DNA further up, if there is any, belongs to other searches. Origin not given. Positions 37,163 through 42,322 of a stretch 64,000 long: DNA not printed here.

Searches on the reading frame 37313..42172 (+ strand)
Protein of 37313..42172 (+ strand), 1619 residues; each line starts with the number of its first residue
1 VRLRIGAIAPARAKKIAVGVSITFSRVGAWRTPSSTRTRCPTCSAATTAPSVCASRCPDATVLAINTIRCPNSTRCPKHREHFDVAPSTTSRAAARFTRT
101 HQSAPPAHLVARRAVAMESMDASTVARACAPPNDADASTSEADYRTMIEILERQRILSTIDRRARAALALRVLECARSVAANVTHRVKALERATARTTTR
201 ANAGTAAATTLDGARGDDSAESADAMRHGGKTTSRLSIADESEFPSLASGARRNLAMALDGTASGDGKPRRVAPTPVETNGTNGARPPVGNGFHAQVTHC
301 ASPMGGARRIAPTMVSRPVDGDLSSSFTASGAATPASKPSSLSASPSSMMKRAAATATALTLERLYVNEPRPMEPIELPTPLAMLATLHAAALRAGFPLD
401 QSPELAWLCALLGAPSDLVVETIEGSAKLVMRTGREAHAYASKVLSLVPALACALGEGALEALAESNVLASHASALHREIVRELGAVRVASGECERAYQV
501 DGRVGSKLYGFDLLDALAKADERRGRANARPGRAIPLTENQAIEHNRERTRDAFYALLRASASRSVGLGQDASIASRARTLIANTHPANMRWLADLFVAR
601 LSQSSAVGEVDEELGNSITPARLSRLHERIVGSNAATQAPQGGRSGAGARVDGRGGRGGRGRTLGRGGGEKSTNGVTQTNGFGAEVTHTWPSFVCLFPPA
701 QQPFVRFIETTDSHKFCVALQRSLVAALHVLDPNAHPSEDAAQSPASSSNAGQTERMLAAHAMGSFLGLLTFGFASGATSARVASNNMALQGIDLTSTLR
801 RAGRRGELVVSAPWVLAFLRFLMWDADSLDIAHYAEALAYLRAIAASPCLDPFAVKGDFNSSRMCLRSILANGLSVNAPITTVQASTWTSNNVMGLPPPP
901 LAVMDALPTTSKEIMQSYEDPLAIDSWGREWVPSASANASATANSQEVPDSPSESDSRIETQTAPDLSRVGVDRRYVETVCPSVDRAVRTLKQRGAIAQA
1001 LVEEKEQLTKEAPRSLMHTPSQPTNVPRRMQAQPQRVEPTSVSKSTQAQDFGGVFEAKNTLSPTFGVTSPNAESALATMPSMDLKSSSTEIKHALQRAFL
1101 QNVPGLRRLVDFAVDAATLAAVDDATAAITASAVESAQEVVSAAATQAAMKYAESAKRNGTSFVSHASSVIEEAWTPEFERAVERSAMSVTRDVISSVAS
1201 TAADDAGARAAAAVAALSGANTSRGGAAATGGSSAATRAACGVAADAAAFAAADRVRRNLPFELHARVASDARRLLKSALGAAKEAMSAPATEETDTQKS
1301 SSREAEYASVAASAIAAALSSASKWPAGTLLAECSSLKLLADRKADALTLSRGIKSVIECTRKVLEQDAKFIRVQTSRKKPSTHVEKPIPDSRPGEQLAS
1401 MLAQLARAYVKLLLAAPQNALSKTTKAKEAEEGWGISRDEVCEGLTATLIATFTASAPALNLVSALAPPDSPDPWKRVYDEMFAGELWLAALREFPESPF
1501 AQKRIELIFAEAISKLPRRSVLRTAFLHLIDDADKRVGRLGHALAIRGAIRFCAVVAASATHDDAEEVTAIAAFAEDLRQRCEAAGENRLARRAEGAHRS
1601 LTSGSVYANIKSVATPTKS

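Call 10: search_protein_families(library=pfam, proteins=[window:37313-42172:+], max_evalue=0.001)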
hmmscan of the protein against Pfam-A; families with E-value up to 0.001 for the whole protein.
window:37313-42172:+ (1619 aa): 2 families
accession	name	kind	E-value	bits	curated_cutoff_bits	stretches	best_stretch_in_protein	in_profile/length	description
PF11101.13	DUF2884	-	5e-05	23.5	30.6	1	1083-1207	42-166/228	Protein of unknown function (DUF2884)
PF15296.11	Codanin-1_C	-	6.2e-05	23.5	27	1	1074-1141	61-119/121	Codanin-1 C-terminus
